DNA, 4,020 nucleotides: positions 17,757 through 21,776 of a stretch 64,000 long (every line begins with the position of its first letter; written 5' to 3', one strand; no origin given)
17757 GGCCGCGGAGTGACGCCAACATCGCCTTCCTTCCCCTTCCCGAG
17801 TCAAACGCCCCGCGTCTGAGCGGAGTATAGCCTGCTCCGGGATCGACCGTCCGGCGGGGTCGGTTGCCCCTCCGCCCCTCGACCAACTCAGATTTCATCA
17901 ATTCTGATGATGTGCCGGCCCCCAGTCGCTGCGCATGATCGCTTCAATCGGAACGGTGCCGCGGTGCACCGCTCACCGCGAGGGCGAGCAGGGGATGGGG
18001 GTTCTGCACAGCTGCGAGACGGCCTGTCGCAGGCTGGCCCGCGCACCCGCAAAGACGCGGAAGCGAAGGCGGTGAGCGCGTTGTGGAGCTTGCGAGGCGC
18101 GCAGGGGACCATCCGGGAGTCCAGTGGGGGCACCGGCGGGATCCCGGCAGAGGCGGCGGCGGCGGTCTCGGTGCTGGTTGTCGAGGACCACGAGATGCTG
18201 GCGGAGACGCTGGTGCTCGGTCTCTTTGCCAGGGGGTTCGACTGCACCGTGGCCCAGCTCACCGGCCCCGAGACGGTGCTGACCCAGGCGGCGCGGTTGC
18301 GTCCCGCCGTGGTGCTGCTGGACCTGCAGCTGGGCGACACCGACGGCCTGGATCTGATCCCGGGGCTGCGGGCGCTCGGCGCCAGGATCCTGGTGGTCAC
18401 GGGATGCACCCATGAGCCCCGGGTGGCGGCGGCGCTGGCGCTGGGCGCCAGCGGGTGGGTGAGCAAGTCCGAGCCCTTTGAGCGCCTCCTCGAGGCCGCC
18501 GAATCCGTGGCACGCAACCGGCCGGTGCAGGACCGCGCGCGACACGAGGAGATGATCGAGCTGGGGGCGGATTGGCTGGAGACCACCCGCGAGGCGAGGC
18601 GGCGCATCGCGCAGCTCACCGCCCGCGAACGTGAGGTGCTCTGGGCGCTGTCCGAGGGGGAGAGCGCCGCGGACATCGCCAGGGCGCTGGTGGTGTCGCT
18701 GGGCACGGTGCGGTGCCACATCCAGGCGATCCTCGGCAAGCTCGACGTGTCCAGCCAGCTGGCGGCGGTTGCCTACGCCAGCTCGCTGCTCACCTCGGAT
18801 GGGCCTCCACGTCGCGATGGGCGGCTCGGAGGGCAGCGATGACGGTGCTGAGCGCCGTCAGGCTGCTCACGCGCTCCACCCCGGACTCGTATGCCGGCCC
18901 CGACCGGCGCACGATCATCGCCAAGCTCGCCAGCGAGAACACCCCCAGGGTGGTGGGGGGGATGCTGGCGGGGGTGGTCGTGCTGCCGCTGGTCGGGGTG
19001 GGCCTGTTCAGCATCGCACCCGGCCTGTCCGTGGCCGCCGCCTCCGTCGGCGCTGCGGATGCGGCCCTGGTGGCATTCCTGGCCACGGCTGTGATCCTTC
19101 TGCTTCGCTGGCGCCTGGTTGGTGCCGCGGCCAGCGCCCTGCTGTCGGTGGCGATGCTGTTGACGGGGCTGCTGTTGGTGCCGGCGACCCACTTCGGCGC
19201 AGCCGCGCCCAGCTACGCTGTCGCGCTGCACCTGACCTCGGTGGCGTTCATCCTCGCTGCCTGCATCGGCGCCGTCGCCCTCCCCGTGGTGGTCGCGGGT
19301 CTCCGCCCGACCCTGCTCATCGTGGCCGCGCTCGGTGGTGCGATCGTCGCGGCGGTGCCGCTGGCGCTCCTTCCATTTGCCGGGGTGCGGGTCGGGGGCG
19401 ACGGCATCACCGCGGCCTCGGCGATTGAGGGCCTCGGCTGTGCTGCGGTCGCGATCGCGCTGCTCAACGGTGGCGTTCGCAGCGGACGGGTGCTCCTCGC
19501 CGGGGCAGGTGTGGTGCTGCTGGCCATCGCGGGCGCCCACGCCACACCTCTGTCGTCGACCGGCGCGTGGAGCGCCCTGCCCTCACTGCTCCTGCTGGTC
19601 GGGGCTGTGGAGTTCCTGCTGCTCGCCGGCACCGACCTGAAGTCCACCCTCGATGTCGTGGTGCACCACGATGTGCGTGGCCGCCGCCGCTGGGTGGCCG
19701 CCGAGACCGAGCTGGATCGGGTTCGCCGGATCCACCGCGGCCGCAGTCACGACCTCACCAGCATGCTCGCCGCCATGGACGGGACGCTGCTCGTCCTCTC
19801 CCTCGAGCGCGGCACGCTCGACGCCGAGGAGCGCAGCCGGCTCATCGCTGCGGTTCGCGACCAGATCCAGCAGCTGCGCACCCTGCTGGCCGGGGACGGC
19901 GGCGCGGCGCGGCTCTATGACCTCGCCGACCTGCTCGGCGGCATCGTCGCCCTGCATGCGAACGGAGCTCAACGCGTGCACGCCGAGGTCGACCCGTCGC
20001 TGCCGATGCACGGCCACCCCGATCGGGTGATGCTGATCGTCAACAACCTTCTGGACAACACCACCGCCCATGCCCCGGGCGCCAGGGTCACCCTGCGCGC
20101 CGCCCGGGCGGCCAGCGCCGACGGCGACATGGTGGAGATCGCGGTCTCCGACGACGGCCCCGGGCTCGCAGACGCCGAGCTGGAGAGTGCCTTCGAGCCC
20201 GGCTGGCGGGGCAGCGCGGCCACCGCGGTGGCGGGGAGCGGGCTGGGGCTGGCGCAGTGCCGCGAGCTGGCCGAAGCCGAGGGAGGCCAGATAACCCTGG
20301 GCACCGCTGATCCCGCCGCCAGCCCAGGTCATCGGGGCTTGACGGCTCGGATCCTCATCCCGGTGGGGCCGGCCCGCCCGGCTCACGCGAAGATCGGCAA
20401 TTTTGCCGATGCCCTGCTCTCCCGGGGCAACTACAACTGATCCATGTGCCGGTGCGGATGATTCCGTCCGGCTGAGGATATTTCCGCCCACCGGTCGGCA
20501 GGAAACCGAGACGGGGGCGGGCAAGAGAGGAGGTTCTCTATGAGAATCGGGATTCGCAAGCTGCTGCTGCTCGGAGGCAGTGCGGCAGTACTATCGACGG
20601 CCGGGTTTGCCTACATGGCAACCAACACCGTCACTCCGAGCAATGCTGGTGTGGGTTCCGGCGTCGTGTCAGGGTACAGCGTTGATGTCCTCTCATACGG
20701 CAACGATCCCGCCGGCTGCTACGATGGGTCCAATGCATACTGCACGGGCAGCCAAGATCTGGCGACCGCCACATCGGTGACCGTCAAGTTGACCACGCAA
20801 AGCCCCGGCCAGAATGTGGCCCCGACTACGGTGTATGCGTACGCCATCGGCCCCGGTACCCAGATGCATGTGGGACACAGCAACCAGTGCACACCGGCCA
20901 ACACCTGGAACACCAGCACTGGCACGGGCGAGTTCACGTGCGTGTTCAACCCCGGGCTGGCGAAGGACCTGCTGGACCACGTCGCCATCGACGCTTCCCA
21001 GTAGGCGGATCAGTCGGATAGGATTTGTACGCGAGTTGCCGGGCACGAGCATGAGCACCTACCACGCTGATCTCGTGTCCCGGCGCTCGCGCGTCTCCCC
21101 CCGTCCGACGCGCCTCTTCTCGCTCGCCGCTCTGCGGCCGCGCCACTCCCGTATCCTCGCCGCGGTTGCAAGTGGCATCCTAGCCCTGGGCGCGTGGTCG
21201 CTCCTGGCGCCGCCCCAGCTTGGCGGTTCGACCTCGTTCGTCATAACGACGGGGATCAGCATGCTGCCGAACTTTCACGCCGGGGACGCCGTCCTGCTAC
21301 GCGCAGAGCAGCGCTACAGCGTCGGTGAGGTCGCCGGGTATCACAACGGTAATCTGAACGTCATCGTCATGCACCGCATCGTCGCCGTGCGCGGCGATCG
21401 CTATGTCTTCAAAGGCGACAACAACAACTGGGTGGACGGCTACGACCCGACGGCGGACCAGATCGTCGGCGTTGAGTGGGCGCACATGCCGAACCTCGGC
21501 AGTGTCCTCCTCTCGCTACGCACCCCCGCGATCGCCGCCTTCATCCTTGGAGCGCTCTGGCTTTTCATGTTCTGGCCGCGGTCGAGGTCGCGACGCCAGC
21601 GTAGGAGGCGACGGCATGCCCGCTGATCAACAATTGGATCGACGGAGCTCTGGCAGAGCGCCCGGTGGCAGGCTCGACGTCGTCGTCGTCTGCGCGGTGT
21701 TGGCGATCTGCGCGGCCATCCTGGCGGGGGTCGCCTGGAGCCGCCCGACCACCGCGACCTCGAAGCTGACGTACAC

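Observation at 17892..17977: An ~86-nt non-coding element is duplicated in front of the regulator operon and the tasA-like gene, giving a candidate regulon signature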

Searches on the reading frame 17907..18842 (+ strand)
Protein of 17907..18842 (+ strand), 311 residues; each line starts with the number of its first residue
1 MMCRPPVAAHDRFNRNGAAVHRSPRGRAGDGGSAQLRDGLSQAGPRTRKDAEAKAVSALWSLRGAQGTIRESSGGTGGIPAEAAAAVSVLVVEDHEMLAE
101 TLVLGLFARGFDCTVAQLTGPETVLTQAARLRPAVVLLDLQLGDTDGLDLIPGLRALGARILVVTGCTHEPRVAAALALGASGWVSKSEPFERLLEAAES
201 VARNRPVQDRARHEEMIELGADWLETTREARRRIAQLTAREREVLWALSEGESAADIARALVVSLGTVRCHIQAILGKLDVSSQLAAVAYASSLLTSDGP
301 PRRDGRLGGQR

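Call 11: search_protein_families(library=pfam, proteins=[window:17907-18842:+], max_evalue=0.01)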
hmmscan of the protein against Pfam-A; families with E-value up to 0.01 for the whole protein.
window:17907-18842:+ (311 aa): 4 families
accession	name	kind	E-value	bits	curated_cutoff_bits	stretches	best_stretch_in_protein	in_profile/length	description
PF00072.30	Response_reg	-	7.4e-15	55.5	30.2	1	89-198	1-110/111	Response regulator receiver domain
PF00196.25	GerE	-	6.5e-13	48.5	23.5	1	236-291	2-57/57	Bacterial regulatory proteins, luxR family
PF08281.18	Sigma70_r4_2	-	5.8e-06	26.3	25.7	1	229-278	3-53/54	Sigma-70, region 4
PF04545.22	Sigma70_r4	-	0.0011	18.8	24.1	1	234-279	2-48/50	Sigma-70, region 4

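Call 44: find_homologous_proteins(query=window:18081-18842:+, max_evalue=1e-30)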
Query window:18081-18842:+ (253 aa): 55 proteins with E <= 1e-30 among 8000 candidates.
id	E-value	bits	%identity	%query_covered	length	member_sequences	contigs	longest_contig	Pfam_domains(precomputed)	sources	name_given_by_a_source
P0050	9.8e-154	528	100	100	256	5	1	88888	PF00196.26,PF08281.19,PF00072.31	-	-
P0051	1.0e-88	315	73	86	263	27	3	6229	PF00196.26,PF00072.31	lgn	-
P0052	1.2e-88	315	71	86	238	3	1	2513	PF00196.26,PF08281.19,PF00072.31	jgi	jgi:DNA-binding NarL/FixJ family response regulator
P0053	1.2e-86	308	70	88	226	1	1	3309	PF00196.26,PF08281.19,PF00072.31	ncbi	ncbi:MAG: response regulator [Candidatus Dormibacteria bacterium]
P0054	4.4e-86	306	72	85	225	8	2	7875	PF00196.26,PF08281.19,PF00072.31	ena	-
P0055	3.5e-85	303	64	96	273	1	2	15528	PF00196.26,PF08281.19,PF00072.31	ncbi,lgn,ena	-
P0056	3.5e-85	303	71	86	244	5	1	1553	PF00196.26,PF00072.31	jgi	jgi:DNA-binding NarL/FixJ family response regulator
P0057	8.3e-85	302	68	88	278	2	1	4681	PF00196.26,PF00072.31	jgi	jgi:two-component system nitrate/nitrite response regulator NarL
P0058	1.1e-84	302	64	97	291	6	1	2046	PF00196.26,PF08281.19,PF00072.31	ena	-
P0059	5.0e-84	300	68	88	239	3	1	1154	PF00196.26,PF00072.31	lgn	-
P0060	6.5e-82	293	65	92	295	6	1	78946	PF00196.26,PF00072.31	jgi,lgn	jgi:DNA-binding NarL/FixJ family response regulator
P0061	1.2e-81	292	65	89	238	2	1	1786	PF00196.26,PF08281.19,PF00072.31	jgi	jgi:DNA-binding NarL/FixJ family response regulator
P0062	1.8e-77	278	64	88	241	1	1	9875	PF00196.26,PF08281.19,PF00072.31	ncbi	ncbi:MAG: response regulator transcription factor [Candidatus Dormiibacterota bacterium]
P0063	2.3e-76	275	64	89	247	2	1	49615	PF00196.26,PF08281.19,PF00072.31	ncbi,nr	ncbi:MAG TPA: response regulator transcription factor [Candidatus Binatia bacterium]|nr:response reg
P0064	8.0e-75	269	63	85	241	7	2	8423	PF00196.26,PF08281.19,PF00072.31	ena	-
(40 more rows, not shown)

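Call 45: find_encoding_contigs(protein=P0055, flank=8000, max_places=2)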
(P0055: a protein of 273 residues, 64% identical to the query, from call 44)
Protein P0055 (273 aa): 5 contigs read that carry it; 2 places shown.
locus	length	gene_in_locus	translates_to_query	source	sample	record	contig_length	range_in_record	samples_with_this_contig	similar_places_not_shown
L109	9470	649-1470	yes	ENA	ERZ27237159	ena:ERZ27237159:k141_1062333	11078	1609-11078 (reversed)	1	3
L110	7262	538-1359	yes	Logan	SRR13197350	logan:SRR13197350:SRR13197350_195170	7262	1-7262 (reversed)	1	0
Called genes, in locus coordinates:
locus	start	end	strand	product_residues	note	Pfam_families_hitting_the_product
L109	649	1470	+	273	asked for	PF00072:Response_reg, PF08281:Sigma70_r4_2, PF00196:GerE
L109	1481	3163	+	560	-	PF02518:HATPase_c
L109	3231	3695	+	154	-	-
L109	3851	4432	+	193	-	-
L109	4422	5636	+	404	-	PF17231:DUF5305 (weak)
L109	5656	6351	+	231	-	-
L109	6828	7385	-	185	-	PF09970:DUF2204 (faint)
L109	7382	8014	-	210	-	-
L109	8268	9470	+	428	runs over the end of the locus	PF13173:AAA_14, PF13635:DUF4143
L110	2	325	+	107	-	?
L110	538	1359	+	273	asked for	PF00072:Response_reg, PF08281:Sigma70_r4_2, PF00196:GerE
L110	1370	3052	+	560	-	PF02518:HATPase_c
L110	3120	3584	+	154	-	-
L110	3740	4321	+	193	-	-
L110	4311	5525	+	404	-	PF17231:DUF5305 (weak)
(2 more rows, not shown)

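Call 46: find_encoding_contigs(protein=P0060, flank=8000, max_places=2)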
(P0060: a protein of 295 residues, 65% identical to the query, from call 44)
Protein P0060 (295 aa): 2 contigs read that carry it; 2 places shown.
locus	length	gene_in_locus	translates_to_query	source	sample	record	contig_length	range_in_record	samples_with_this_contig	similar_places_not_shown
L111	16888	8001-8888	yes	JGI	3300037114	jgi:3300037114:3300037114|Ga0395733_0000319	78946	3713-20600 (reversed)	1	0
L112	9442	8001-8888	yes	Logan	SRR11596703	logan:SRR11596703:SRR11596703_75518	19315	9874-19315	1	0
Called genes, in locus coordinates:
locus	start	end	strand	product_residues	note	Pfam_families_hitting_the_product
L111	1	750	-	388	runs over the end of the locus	PF02746:MR_MLE_N, PF13378:MR_MLE_C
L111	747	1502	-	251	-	PF09339:HTH_IclR, PF12802:MarR_2 (faint), PF01614:IclR_C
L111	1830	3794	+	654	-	PF00496:SBP_bac_5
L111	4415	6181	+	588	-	PF07944:Beta-AFase-like_GH127_cat, PF20736:Glyco_hydro127M, PF20737:Glyco_hydro127C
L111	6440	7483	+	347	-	PF01370:Epimerase (weak), PF04321:RmlD_sub_bind (faint)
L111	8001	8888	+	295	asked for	PF00072:Response_reg, PF00196:GerE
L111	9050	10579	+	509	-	PF02518:HATPase_c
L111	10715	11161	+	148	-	-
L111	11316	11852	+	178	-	PF00717:Peptidase_S24 (weak)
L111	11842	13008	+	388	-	-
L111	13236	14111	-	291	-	PF02613:Nitrate_red_del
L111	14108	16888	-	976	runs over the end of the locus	PF04879:Molybdop_Fe4S4, PF00384:Molybdopterin, PF01568:Molydop_binding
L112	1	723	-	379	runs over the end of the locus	PF02746:MR_MLE_N, PF13378:MR_MLE_C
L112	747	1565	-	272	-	PF09339:HTH_IclR, PF12802:MarR_2 (weak), PF13412:HTH_24 (weak), PF01614:IclR_C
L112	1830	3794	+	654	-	PF00496:SBP_bac_5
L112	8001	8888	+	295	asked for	PF00072:Response_reg, PF00196:GerE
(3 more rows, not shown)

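Call 47: find_encoding_contigs(protein=P0054, flank=8000, max_places=2)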
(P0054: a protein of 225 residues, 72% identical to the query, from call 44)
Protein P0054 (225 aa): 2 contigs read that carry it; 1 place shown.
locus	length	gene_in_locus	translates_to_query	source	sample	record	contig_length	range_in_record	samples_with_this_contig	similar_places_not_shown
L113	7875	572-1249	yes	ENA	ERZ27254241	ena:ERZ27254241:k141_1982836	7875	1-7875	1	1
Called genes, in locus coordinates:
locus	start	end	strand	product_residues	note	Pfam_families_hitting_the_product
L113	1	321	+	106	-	?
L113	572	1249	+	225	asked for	PF00072:Response_reg, PF08281:Sigma70_r4_2 (weak), PF00196:GerE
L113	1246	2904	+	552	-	PF02518:HATPase_c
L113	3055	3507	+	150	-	-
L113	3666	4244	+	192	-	-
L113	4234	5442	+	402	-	PF17231:DUF5305 (weak)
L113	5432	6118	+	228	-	-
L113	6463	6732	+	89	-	-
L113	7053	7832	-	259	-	PF01061:ABC2_membrane, PF12698:ABC2_membrane_3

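Call 48: find_encoding_contigs(protein=P0062, flank=8000, max_places=2)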
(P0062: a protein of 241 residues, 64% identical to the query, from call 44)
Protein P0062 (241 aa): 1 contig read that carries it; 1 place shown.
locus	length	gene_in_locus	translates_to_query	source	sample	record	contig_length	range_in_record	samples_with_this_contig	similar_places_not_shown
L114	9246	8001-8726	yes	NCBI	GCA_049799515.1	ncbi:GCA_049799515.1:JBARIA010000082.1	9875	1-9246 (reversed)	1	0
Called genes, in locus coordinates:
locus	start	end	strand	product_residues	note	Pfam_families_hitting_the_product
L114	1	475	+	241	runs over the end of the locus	PF08843:AbiEii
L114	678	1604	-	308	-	PF00892:EamA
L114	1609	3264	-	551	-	PF05960:DUF885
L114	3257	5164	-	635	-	PF13292:DXP_synthase_N, PF02779:Transket_pyr, PF02780:Transketolase_C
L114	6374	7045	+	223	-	-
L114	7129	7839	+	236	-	PF02517:Rce1-like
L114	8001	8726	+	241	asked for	PF00072:Response_reg, PF08281:Sigma70_r4_2 (faint), PF00196:GerE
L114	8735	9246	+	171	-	?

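Call 50: find_encoding_contigs(protein=P0051, flank=8000, max_places=4)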
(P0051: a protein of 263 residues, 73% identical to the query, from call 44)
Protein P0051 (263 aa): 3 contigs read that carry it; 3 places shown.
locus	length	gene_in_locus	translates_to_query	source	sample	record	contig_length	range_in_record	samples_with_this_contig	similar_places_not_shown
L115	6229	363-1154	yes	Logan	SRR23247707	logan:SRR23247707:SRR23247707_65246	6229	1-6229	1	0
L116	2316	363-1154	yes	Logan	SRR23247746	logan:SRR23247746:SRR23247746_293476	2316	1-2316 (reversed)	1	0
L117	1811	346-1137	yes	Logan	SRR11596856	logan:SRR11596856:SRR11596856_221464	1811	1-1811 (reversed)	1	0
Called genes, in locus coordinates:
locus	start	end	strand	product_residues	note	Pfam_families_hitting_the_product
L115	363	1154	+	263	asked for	PF00072:Response_reg, PF00196:GerE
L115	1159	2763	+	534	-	PF02518:HATPase_c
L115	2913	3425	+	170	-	-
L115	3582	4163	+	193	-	-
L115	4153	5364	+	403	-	PF17231:DUF5305 (weak)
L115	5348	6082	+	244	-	-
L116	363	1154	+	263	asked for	PF00072:Response_reg, PF00196:GerE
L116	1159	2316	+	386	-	?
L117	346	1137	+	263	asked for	PF00072:Response_reg, PF00196:GerE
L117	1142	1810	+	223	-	?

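Call 51: find_encoding_contigs(protein=P0053, flank=8000, max_places=4)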
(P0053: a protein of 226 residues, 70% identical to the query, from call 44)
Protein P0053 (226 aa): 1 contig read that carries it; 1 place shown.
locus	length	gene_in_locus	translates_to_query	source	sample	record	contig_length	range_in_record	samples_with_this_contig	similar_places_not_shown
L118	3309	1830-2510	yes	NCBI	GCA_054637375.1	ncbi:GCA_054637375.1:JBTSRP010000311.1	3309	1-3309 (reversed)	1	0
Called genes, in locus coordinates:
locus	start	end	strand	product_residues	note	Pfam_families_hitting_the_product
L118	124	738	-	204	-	-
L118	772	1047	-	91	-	-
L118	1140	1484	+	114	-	PF02517:Rce1-like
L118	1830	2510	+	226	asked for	PF00072:Response_reg, PF08281:Sigma70_r4_2 (weak), PF00196:GerE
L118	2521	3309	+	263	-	?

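Call 68: search_solved_structures(query=window:18081-18842:+, max_evalue=1e-8)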
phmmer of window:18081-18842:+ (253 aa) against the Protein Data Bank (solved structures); distinct sequences matched with E-value up to 1e-8: 11.
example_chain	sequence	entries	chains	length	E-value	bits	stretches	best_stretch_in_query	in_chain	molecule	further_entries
1a04_A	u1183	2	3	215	2.4e-19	73.1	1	29-232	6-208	NITRATE/NITRITE RESPONSE REGULATOR PROTEIN NARL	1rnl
5hev_A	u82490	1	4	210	3.3e-18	69.4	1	29-233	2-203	Response regulator protein VraR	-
7ve6_A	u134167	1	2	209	2e-15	60.2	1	29-233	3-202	Response regulator protein VraR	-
4gvp_A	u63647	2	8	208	2.5e-15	60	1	29-233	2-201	Response regulator protein vraR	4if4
4ldz_A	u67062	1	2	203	6.3e-15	58.6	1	27-231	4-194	Transcriptional regulatory protein DesR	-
3c3w_A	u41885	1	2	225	2.7e-14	56.6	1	29-247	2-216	TWO COMPONENT TRANSCRIPTIONAL REGULATORY PROTEIN DEVR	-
4yn8_A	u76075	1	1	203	3.5e-11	46.4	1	28-233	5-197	Response regulator ChrA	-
2oqr_A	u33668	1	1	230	8.2e-11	45.2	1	26-167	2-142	Sensory transduction protein regX3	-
3nhz_A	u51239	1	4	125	8.1e-10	41.9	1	30-134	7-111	Two component system transcriptional regulator mtrA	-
2gwr_A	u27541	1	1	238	1.1e-09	41.5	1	30-151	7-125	DNA-binding response regulator mtrA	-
3rqi_A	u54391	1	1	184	2.8e-09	40.1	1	30-169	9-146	Response regulator protein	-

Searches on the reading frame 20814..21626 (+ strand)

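Call 11: search_protein_families(library=pfam, proteins=[window:20814-21626:+], max_evalue=0.01)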
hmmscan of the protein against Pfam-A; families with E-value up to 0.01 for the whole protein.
window:20814-21626:+ (270 aa): 0 families

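Call 12: search_protein_families(library=ncbifam, proteins=[window:20814-21626:+], max_evalue=0.01)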
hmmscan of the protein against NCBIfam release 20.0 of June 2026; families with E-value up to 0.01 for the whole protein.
window:20814-21626:+ (270 aa): 4 families
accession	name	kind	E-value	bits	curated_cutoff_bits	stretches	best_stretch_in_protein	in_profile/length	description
TIGR02228.1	sigpep_I_arch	equivalog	2.4e-13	50.3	51.85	1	135-246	26-144/158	signal peptidase I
NF046067.1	SigPepSipWBacil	equivalog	0.00014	21.5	190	1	145-230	44-135/189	signal peptidase I SipW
TIGR02227.1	sigpep_I_bact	equivalog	0.00015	21.6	47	1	142-210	22-94/162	signal peptidase I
TIGR02754.1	sod_Ni_protease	equivalog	0.0067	16.9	63.25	0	146-204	4-67/90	nickel-type superoxide dismutase maturation protease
